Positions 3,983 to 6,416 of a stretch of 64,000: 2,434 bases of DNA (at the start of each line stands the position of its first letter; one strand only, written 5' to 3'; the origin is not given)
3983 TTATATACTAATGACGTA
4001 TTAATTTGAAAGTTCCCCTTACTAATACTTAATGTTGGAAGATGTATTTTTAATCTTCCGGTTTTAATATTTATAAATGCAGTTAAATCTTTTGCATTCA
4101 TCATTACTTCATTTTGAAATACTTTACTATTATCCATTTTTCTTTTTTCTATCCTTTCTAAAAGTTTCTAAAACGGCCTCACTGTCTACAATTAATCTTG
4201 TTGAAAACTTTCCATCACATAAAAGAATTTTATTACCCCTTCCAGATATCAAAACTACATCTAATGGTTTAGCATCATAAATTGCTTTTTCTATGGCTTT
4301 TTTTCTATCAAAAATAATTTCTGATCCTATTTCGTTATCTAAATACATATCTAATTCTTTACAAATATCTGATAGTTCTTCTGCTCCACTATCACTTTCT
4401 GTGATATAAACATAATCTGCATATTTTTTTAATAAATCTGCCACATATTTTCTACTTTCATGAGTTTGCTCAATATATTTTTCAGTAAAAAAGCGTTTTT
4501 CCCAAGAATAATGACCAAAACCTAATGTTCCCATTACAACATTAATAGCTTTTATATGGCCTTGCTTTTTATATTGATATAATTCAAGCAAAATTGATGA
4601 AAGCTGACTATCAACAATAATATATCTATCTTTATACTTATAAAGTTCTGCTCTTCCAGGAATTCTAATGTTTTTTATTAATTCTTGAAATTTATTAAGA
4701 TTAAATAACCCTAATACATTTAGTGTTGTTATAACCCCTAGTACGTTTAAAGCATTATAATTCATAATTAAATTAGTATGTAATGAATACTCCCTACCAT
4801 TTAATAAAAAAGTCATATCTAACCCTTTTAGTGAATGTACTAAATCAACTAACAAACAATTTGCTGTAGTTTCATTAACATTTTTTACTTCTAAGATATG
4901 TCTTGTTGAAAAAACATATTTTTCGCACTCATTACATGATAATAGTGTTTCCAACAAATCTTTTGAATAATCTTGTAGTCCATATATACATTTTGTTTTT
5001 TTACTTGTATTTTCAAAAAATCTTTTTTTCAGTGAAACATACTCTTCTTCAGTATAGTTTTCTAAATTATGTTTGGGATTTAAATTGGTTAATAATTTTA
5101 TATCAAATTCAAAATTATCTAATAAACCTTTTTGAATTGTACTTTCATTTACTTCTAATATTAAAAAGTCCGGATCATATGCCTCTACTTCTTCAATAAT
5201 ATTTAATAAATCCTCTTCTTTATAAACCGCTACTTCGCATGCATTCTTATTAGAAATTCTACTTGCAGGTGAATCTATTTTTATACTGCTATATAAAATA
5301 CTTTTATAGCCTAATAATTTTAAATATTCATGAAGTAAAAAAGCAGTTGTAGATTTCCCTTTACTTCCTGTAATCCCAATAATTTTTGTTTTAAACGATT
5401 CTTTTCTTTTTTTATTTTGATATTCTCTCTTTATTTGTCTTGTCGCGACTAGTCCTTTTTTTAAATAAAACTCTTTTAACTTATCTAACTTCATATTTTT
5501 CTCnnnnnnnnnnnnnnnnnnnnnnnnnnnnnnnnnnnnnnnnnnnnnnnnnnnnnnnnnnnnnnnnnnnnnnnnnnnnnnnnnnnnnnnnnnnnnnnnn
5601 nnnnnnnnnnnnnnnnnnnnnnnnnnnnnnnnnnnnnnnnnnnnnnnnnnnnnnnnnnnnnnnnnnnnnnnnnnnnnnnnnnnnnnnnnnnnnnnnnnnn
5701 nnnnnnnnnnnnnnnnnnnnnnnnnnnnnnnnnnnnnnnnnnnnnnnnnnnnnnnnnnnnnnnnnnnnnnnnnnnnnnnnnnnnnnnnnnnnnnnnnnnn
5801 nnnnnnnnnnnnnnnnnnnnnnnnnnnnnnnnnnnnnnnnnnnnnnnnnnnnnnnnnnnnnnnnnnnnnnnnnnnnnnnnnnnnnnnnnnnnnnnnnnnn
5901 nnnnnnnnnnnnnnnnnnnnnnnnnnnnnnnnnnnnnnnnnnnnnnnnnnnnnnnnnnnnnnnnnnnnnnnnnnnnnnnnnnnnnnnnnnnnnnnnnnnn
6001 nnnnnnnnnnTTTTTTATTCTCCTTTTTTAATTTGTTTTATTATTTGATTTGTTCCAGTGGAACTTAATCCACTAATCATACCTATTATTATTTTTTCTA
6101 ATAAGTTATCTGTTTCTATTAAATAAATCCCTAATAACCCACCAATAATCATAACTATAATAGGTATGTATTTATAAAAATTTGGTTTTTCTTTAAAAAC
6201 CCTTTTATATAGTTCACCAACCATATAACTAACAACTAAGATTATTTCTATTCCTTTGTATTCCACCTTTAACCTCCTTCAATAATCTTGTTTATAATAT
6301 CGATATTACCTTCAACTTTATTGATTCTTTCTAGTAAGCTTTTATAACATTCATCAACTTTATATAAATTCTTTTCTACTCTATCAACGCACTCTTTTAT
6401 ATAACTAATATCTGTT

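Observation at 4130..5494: Truncated, motif-degenerate Mur ligase homologue translationally coupled to the RHS gene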

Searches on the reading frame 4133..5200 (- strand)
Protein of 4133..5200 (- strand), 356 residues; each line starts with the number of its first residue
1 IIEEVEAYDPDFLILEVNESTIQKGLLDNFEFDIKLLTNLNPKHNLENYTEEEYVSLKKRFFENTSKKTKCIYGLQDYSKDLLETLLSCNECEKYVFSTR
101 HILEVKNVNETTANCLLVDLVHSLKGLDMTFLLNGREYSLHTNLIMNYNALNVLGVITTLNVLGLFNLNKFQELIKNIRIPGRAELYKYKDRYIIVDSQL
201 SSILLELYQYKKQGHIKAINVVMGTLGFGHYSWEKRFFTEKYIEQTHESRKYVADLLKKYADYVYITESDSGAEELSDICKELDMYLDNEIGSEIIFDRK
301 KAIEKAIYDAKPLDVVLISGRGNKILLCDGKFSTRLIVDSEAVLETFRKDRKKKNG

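Call 32: find_related_loci(query=A2, collection=viral_contigs, flank=10000)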
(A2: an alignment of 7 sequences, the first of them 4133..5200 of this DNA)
Query A2 (356 aa) in viral_contigs; peptide patterns used: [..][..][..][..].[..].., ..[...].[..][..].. (x = any residue, [..] = any of these).
132 stretches matched a pattern, but none encodes a relative of the query by tblastn (E <= 1e-3).
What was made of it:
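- Tried and rejected: IMG/VR viral contigs (call 32).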

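Call 33: find_related_loci(query=A2, collection=metagenome_contigs, flank=10000)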
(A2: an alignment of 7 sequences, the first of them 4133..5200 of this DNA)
Query A2 (356 aa) in metagenome_contigs; peptide patterns used: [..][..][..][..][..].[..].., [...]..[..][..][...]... (x = any residue, [..] = any of these).
354 stretches matched a pattern; 95 encode a relative of the query (tblastn E <= 1e-3); the best 80 are kept; 80 distinct loci.
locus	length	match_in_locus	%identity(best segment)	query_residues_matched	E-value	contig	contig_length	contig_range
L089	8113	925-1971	52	1-349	4e-111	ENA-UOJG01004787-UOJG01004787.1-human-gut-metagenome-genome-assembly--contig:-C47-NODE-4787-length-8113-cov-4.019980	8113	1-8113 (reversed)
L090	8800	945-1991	52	1-349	2e-110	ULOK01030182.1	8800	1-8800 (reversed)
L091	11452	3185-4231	52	1-349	3e-110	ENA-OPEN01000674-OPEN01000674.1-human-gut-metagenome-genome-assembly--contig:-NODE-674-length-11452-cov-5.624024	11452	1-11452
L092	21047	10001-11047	52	1-349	3e-110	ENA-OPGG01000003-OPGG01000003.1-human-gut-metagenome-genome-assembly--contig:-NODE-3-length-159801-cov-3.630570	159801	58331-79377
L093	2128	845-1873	48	1-343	2e-113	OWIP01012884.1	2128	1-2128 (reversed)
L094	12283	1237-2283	46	1-349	3e-106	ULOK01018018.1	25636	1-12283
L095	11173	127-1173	46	1-349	5e-106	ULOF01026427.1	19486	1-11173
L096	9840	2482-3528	46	1-349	4e-106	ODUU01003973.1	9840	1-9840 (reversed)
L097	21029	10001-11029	46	1-343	3e-106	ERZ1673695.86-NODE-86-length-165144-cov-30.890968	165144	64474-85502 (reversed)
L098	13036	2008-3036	47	1-343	1e-105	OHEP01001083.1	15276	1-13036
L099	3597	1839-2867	47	1-343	2e-107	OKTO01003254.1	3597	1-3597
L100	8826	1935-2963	47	1-343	9e-106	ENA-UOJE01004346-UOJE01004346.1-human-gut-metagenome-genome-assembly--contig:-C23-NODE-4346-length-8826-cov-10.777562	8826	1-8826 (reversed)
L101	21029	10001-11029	47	1-343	2e-105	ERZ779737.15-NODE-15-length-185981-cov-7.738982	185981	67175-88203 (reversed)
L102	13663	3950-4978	47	1-343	1e-105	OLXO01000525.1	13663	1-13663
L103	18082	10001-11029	46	1-343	3e-105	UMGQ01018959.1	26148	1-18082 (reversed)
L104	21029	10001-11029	47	1-343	2e-105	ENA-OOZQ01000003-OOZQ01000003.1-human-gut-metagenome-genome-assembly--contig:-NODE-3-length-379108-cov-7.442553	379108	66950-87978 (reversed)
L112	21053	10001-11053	47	1-348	5e-105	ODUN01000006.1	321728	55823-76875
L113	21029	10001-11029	46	1-343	5e-105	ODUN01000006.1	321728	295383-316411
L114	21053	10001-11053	47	1-348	5e-105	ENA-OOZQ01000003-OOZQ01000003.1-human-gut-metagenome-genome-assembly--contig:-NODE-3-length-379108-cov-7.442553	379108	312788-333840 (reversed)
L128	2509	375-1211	45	1-279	1e-86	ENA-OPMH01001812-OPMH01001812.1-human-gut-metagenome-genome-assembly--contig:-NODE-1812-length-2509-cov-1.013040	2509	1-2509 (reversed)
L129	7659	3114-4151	39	1-343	1e-83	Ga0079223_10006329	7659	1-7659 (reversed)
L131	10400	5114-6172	38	1-350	9e-73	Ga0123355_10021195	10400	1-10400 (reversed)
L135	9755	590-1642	37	1-348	8e-70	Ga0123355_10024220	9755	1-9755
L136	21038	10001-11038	36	1-343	2e-67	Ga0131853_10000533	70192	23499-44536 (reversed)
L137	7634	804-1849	43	1-348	2e-87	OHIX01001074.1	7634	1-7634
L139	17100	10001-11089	33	1-351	7e-66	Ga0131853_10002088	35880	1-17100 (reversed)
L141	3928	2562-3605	34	2-349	4e-62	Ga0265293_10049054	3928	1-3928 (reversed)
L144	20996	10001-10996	36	10-339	2e-57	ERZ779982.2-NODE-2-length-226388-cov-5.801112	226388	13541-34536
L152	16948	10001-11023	34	2-344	3e-53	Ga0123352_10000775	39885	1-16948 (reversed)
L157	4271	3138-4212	48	1-349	9e-81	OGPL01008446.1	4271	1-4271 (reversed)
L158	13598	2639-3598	35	2-324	7e-47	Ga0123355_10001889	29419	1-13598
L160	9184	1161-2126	31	1-324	1e-38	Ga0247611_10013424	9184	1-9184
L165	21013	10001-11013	39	4-340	9e-34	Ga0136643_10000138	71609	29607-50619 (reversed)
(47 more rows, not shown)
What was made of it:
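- Two copies lie on single contigs (call 33: L112/L113 and L104/L114).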

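Call 56: search_protein_families(library=pfam, proteins=[L158:3688-4692:+, L158:4712-5251:+, L152:12077-13633:+, L139:11092-11496:+, L131:2011-3039:+, L131:3369-3944:+, L131:3948-4277:+, L141:41-1093:+], max_evalue=0.01)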
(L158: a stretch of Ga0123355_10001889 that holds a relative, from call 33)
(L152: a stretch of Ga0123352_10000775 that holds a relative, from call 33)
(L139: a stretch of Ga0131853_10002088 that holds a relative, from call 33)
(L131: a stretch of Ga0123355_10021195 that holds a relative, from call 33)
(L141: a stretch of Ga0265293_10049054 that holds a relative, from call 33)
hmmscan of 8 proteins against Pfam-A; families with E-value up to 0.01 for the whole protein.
L158:3688-4692:+ (335 aa): 0 families

L158:4712-5251:+ (180 aa): 0 families

L152:12077-13633:+ (519 aa): 0 families

L139:11092-11496:+ (135 aa): 1 family
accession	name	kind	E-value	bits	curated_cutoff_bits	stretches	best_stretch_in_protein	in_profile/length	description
PF09682.15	Phage_holin_6_1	-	1.1e-05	26.1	24.9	1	5-95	3-93/101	Bacteriophage holin of superfamily 6 (Holin_LLH)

L131:2011-3039:+ (343 aa): 0 families

L131:3369-3944:+ (192 aa): 0 families

L131:3948-4277:+ (110 aa): 0 families

L141:41-1093:+ (351 aa): 1 family
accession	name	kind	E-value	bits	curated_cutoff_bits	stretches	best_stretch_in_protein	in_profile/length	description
PF08245.18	Mur_ligase_M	-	0.00025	21.5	24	1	8-196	3-199/200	Mur ligase middle domain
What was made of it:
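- On Type 10 secretion system (holin plus peptidoglycan hydrolase): L139 carries a holin of another family (call 56).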

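Call 57: search_protein_families(library=pfam, proteins=[L092:11063-16561:+, L136:11062-15876:+, L144:11043-17651:+], max_evalue=0.01)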
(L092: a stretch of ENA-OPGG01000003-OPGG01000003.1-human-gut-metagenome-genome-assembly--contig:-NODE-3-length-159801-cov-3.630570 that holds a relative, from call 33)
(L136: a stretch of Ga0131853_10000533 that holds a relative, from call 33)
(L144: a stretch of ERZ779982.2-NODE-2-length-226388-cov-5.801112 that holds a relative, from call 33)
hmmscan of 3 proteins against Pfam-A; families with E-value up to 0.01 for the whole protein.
L092:11063-16561:+ (1833 aa): 3 families
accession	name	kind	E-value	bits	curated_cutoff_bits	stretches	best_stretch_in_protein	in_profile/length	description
PF07591.16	PT-HINT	-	3.6e-17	63.3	27.7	1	1591-1724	1-136/137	Pretoxin HINT domain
PF05593.20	RHS_repeat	-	1.2e-05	26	22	0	697-726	2-31/38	RHS Repeat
PF13403.11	Hint_2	-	4.5e-05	24.3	28.4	1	1585-1616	2-33/147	Hint domain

L136:11062-15876:+ (1605 aa): 0 families

L144:11043-17651:+ (2203 aa): 1 family
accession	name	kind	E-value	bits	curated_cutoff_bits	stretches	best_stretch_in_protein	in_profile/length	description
PF05593.20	RHS_repeat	-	1.9e-21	76.4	22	2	864-903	1-38/38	RHS Repeat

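Call 61: search_protein_families(library=ncbifam, proteins=[L139:9524-11089:+, L129:2679-4178:+, L144:9686-11050:+, L158:2339-3688:+, L160:1011-2207:+], max_evalue=0.00001)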
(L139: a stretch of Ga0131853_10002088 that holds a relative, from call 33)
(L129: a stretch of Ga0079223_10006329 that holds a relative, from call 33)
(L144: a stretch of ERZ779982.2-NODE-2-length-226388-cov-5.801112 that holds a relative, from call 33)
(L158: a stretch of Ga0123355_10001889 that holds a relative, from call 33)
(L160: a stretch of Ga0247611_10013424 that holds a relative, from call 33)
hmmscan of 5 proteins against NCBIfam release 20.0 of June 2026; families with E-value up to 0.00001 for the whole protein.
L139:9524-11089:+ (522 aa): 10 families
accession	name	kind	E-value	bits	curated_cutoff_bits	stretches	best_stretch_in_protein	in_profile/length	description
NF001126.0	PRK00139.1-4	equivalog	2.4e-37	128.6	373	2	92-363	99-342/486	UDP-N-acetylmuramoyl-L-alanyl-D-glutamate--2,6-diaminopimelate ligase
TIGR01085.1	murE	subfamily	4.4e-36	124.8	257.3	2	92-365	80-334/472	UDP-N-acetylmuramyl-tripeptide synthetase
NF001124.0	PRK00139.1-2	equivalog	2.9e-24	85.7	476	2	426-520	399-494/500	UDP-N-acetylmuramoyl-L-alanyl-D-glutamate--2,6-diaminopimelate ligase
NF001123.0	PRK00139.1-1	equivalog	1.4e-22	80.1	586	2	92-365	102-351/493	UDP-N-acetylmuramoyl-L-alanyl-D-glutamate--2,6-diaminopimelate ligase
NF008896.0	PRK11929.1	equivalog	9.4e-22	76.7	1023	2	92-358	107-349/965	bifunctional UDP-N-acetylmuramoyl-L-alanyl-D-glutamate--2,6-diaminopimelate ligase MurE/UDP-N-acetylmuramoyl-tripeptide--D-alanyl-D-alanine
NF010628.0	PRK14022.1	equivalog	1.6e-20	73.4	536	1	92-514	106-477/483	UDP-N-acetylmuramoyl-L-alanyl-D-glutamate--L-lysine ligase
NF001130.0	PRK00139.2-4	equivalog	1.8e-17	63.3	715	1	304-519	310-512/516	UDP-N-acetylmuramoyl-L-alanyl-D-glutamate--2,6-diaminopimelate ligase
NF001129.0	PRK00139.2-3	equivalog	9.2e-16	57.4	762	1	91-518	112-515/517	UDP-N-acetylmuramoyl-L-alanyl-D-glutamate--2,6-diaminopimelate ligase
NF001127.0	PRK00139.2-1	equivalog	1.3e-14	53.8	997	1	92-520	104-513/520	UDP-N-acetylmuramoyl-L-alanyl-D-glutamate--2,6-diaminopimelate ligase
NF053647.1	pMurD2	equivalog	2.4e-06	26.7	550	0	96-127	98-129/405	pseudomurein biosynthesis peptide ligase pMurD2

L129:2679-4178:+ (500 aa): 13 families
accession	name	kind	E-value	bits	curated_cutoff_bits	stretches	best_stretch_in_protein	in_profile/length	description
NF001126.0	PRK00139.1-4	equivalog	6.9e-44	150.2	373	1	81-497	102-484/486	UDP-N-acetylmuramoyl-L-alanyl-D-glutamate--2,6-diaminopimelate ligase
TIGR01085.1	murE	subfamily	8.2e-40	137.1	257.3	1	81-495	83-471/472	UDP-N-acetylmuramyl-tripeptide synthetase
NF008896.0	PRK11929.1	equivalog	6.4e-30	103.7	1023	1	82-496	111-499/965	bifunctional UDP-N-acetylmuramoyl-L-alanyl-D-glutamate--2,6-diaminopimelate ligase MurE/UDP-N-acetylmuramoyl-tripeptide--D-alanyl-D-alanine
NF001124.0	PRK00139.1-2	equivalog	1.1e-29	103.6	476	1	84-497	110-494/500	UDP-N-acetylmuramoyl-L-alanyl-D-glutamate--2,6-diaminopimelate ligase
NF010628.0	PRK14022.1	equivalog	3.9e-22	78.6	536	1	82-472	110-458/483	UDP-N-acetylmuramoyl-L-alanyl-D-glutamate--L-lysine ligase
NF001129.0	PRK00139.2-3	equivalog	4.5e-21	74.9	762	1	82-496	117-516/517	UDP-N-acetylmuramoyl-L-alanyl-D-glutamate--2,6-diaminopimelate ligase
NF001123.0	PRK00139.1-1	equivalog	1.1e-20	73.8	586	1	81-497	105-491/493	UDP-N-acetylmuramoyl-L-alanyl-D-glutamate--2,6-diaminopimelate ligase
NF001130.0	PRK00139.2-4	equivalog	3e-19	69.1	715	1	82-498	108-514/516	UDP-N-acetylmuramoyl-L-alanyl-D-glutamate--2,6-diaminopimelate ligase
NF001127.0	PRK00139.2-1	equivalog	9.5e-15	54.3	997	1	311-498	339-514/520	UDP-N-acetylmuramoyl-L-alanyl-D-glutamate--2,6-diaminopimelate ligase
NF001131.0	PRK00139.2-5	equivalog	6.4e-09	35.2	1000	0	82-209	108-235/483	UDP-N-acetylmuramoyl-L-alanyl-D-glutamate--2,6-diaminopimelate ligase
NF053646.1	pMurD1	equivalog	1.8e-08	33.5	610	1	74-205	100-214/465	pseudomurein biosynthesis peptide ligase pMurD1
TIGR01087.1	murD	equivalog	1.2e-07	31.2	211.95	0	82-114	103-135/441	UDP-N-acetylmuramoyl-L-alanine--D-glutamate ligase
NF053647.1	pMurD2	equivalog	1.3e-06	27.6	550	0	72-113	88-129/405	pseudomurein biosynthesis peptide ligase pMurD2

L144:9686-11050:+ (455 aa): 14 families
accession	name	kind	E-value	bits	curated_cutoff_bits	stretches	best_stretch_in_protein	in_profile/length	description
TIGR01085.1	murE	subfamily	2.5e-39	135.5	257.3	2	32-300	83-342/472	UDP-N-acetylmuramyl-tripeptide synthetase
NF001126.0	PRK00139.1-4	equivalog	1.2e-35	123.1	373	2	31-301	101-353/486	UDP-N-acetylmuramoyl-L-alanyl-D-glutamate--2,6-diaminopimelate ligase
NF001124.0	PRK00139.1-2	equivalog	7e-27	94.3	476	1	35-294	110-355/500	UDP-N-acetylmuramoyl-L-alanyl-D-glutamate--2,6-diaminopimelate ligase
NF008896.0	PRK11929.1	equivalog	1.9e-26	92.2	1023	2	28-300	106-366/965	bifunctional UDP-N-acetylmuramoyl-L-alanyl-D-glutamate--2,6-diaminopimelate ligase MurE/UDP-N-acetylmuramoyl-tripeptide--D-alanyl-D-alanine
NF001123.0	PRK00139.1-1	equivalog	1.8e-21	76.4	586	1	11-295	88-355/493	UDP-N-acetylmuramoyl-L-alanyl-D-glutamate--2,6-diaminopimelate ligase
NF010628.0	PRK14022.1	equivalog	1.3e-20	73.7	536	1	32-421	109-457/483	UDP-N-acetylmuramoyl-L-alanyl-D-glutamate--L-lysine ligase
NF001129.0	PRK00139.2-3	equivalog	2.7e-19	69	762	1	31-442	115-512/517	UDP-N-acetylmuramoyl-L-alanyl-D-glutamate--2,6-diaminopimelate ligase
NF001130.0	PRK00139.2-4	equivalog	1.6e-16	60.2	715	1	32-422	107-488/516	UDP-N-acetylmuramoyl-L-alanyl-D-glutamate--2,6-diaminopimelate ligase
NF001127.0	PRK00139.2-1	equivalog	3.7e-11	42.4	997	1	358-453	423-518/520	UDP-N-acetylmuramoyl-L-alanyl-D-glutamate--2,6-diaminopimelate ligase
TIGR01087.1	murD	equivalog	6.2e-10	38.7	211.95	1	30-283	100-309/441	UDP-N-acetylmuramoyl-L-alanine--D-glutamate ligase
NF053647.1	pMurD2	equivalog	7e-09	35.1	550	0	18-70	82-135/405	pseudomurein biosynthesis peptide ligase pMurD2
TIGR01143.1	murF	subfamily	7.3e-09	35.1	288.6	1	28-293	68-300/418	UDP-N-acetylmuramoyl-tripeptide--D-alanyl-D-alanine ligase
TIGR02068.2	cya_phycin_syn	equivalog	4.7e-07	28.2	850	0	31-67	476-512/862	cyanophycin synthetase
TIGR01082.1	murC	equivalog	9.2e-07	28.3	335.1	0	102-276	145-301/449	UDP-N-acetylmuramate--L-alanine ligase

L158:2339-3688:+ (450 aa): 10 families
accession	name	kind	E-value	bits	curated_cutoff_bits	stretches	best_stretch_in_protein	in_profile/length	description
NF001126.0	PRK00139.1-4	equivalog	7.1e-27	94.1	373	1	27-324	93-378/486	UDP-N-acetylmuramoyl-L-alanyl-D-glutamate--2,6-diaminopimelate ligase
TIGR01085.1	murE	subfamily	4.7e-26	91.7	257.3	1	26-420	73-449/472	UDP-N-acetylmuramyl-tripeptide synthetase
NF001124.0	PRK00139.1-2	equivalog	3.2e-18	65.7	476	1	39-324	110-387/500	UDP-N-acetylmuramoyl-L-alanyl-D-glutamate--2,6-diaminopimelate ligase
NF008896.0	PRK11929.1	equivalog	3.8e-17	61.4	1023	1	25-419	99-475/965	bifunctional UDP-N-acetylmuramoyl-L-alanyl-D-glutamate--2,6-diaminopimelate ligase MurE/UDP-N-acetylmuramoyl-tripeptide--D-alanyl-D-alanine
NF001123.0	PRK00139.1-1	equivalog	4.6e-15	55.3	586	1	30-296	99-352/493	UDP-N-acetylmuramoyl-L-alanyl-D-glutamate--2,6-diaminopimelate ligase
NF010628.0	PRK14022.1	equivalog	3e-14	52.6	536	1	29-419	102-457/483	UDP-N-acetylmuramoyl-L-alanyl-D-glutamate--L-lysine ligase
NF001131.0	PRK00139.2-5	equivalog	6.7e-11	41.7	1000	0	34-144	105-214/483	UDP-N-acetylmuramoyl-L-alanyl-D-glutamate--2,6-diaminopimelate ligase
NF001129.0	PRK00139.2-3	equivalog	1.2e-10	40.5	762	1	29-144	109-223/517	UDP-N-acetylmuramoyl-L-alanyl-D-glutamate--2,6-diaminopimelate ligase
NF001130.0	PRK00139.2-4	equivalog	2.3e-10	39.8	715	1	34-420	105-488/516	UDP-N-acetylmuramoyl-L-alanyl-D-glutamate--2,6-diaminopimelate ligase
NF001127.0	PRK00139.2-1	equivalog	2.6e-06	26.4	997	0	36-145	107-217/520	UDP-N-acetylmuramoyl-L-alanyl-D-glutamate--2,6-diaminopimelate ligase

L160:1011-2207:+ (399 aa): 9 families
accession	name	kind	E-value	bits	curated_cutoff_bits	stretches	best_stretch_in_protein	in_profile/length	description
NF001126.0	PRK00139.1-4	equivalog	3e-31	108.5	373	1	1-396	104-484/486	UDP-N-acetylmuramoyl-L-alanyl-D-glutamate--2,6-diaminopimelate ligase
TIGR01085.1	murE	subfamily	5.9e-23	81.5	257.3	1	2-394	86-471/472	UDP-N-acetylmuramyl-tripeptide synthetase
NF008896.0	PRK11929.1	equivalog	5.1e-18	64.3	1023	1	1-395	112-499/965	bifunctional UDP-N-acetylmuramoyl-L-alanyl-D-glutamate--2,6-diaminopimelate ligase MurE/UDP-N-acetylmuramoyl-tripeptide--D-alanyl-D-alanine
NF001130.0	PRK00139.2-4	equivalog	4.9e-15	55.2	715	1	303-397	420-514/516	UDP-N-acetylmuramoyl-L-alanyl-D-glutamate--2,6-diaminopimelate ligase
NF001123.0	PRK00139.1-1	equivalog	7.1e-15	54.6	586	1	300-395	397-490/493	UDP-N-acetylmuramoyl-L-alanyl-D-glutamate--2,6-diaminopimelate ligase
NF001124.0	PRK00139.1-2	equivalog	1.4e-14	53.8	476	1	299-397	397-495/500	UDP-N-acetylmuramoyl-L-alanyl-D-glutamate--2,6-diaminopimelate ligase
NF001127.0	PRK00139.2-1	equivalog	2.9e-14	52.7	997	1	301-398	418-515/520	UDP-N-acetylmuramoyl-L-alanyl-D-glutamate--2,6-diaminopimelate ligase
NF010628.0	PRK14022.1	equivalog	5.1e-12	45.3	536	1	1-381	111-467/483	UDP-N-acetylmuramoyl-L-alanyl-D-glutamate--L-lysine ligase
NF001129.0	PRK00139.2-3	equivalog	8.1e-11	41.1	762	1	187-392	313-513/517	UDP-N-acetylmuramoyl-L-alanyl-D-glutamate--2,6-diaminopimelate ligase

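Call 89: search_protein_families(library=phrogs, proteins=[L131:2011-3039:+, L152:6822-7661:+, L131:3369-3944:+, L131:3948-4277:+], max_evalue=0.001)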
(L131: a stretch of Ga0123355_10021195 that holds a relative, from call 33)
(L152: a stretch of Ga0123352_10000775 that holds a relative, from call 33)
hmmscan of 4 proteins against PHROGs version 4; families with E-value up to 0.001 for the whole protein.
L131:2011-3039:+ (343 aa): 1 family
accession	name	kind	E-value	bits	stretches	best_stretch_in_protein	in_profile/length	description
phrog_3971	-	unknown function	1.6e-11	44.8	1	67-165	88-188/331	-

L152:6822-7661:+ (280 aa): 1 family
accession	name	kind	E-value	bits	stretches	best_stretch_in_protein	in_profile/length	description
phrog_34255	-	unknown function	0.00016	20.6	1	113-173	766-823/1044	-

L131:3369-3944:+ (192 aa): 0 families

L131:3948-4277:+ (110 aa): 0 families

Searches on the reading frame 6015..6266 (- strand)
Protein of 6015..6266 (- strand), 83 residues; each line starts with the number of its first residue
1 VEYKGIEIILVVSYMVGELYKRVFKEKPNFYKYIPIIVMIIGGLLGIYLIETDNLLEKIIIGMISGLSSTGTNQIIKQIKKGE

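Call 6: search_protein_families(library=pfam, proteins=[window:6015-6266:-], max_evalue=0.01)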
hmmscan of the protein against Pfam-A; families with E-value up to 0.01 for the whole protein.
window:6015-6266:- (83 aa): 1 family
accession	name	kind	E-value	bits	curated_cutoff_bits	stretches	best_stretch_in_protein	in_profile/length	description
PF16079.10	Phage_holin_5_2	-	5.1e-11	43.1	29.2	1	9-79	1-76/76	Phage holin family Hol44, in holin superfamily V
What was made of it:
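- On Type 10 secretion system (holin plus peptidoglycan hydrolase): Phage_holin_5_2 at 6015-6266 (call 6).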

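Call 7: search_protein_families(library=ncbifam, proteins=[window:6015-6266:-], max_evalue=0.01)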
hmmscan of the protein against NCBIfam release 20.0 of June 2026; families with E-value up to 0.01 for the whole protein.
window:6015-6266:- (83 aa): 0 families

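Call 27: search_protein_families(library=phrogs, proteins=[window:6015-6266:-], max_evalue=0.01)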
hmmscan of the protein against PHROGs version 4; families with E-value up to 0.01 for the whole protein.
window:6015-6266:- (83 aa): 3 families
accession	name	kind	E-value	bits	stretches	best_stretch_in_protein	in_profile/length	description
phrog_1129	-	lysis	6.8e-15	55.9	1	8-82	13-83/86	holin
phrog_1299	-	lysis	3.1e-09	37.5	1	10-82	14-86/100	holin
phrog_20669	-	unknown function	0.0034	18.2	1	8-69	60-122/162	-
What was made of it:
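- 6015..6266 (-): Holin (83 aa, Phage_holin_5_2 / Hol44 type). Pfam PF16079 (E 5.1e-11) and PHROGs holin phrog_1129 (calls 6, 27).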
